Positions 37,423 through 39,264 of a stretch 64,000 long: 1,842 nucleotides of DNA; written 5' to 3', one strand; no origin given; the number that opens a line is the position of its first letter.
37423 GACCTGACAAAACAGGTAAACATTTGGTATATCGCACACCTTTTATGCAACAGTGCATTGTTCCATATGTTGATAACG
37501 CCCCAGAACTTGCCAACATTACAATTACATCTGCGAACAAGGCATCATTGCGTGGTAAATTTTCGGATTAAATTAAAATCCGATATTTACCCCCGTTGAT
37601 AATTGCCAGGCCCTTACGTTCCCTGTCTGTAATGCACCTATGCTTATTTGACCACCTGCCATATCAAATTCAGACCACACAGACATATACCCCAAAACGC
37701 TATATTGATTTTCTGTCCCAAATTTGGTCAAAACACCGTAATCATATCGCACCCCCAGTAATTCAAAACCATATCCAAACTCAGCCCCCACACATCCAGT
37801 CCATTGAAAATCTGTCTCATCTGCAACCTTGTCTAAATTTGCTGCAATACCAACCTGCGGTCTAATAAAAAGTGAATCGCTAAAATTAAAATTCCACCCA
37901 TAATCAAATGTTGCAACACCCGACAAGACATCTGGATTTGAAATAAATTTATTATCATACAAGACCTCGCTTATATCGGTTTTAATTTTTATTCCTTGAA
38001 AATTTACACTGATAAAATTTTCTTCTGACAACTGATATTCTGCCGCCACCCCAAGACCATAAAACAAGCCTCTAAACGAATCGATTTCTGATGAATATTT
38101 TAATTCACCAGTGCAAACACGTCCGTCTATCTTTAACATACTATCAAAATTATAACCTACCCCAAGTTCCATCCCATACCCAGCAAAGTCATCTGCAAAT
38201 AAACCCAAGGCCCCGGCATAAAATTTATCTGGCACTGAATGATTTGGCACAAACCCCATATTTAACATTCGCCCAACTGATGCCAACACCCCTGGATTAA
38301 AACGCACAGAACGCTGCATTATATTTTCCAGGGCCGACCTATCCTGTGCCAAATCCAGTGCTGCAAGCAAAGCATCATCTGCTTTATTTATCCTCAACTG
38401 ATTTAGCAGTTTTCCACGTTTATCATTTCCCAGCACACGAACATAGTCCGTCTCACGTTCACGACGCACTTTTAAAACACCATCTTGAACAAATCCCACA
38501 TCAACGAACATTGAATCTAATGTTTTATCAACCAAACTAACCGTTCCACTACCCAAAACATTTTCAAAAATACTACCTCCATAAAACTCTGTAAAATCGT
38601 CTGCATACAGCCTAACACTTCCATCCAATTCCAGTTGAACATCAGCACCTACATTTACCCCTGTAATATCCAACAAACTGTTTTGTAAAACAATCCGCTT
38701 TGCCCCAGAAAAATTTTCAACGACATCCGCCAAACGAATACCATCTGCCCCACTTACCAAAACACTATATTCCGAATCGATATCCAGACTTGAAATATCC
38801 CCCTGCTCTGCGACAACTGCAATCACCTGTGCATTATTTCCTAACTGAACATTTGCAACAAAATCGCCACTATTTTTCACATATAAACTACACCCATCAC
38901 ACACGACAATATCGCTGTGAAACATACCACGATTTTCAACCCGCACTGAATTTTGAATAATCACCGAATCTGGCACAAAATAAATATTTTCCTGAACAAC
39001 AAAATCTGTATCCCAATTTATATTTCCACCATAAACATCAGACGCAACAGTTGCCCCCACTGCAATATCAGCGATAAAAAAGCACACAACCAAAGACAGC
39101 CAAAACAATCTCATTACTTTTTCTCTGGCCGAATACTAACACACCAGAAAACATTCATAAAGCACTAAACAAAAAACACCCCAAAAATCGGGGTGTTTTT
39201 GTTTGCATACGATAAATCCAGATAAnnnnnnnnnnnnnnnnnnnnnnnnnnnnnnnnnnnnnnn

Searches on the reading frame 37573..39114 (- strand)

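Call 65: search_protein_families(library=pfam, proteins=[window:37573-39114:-], max_evalue=0.001)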
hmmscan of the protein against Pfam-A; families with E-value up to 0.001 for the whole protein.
window:37573-39114:- (513 aa): 1 family
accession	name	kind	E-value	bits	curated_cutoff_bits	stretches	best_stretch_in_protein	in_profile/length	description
PF13505.12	OMP_b-brl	-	0.00011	22.8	28.7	0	312-382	86-158/175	Outer membrane protein beta-barrel domain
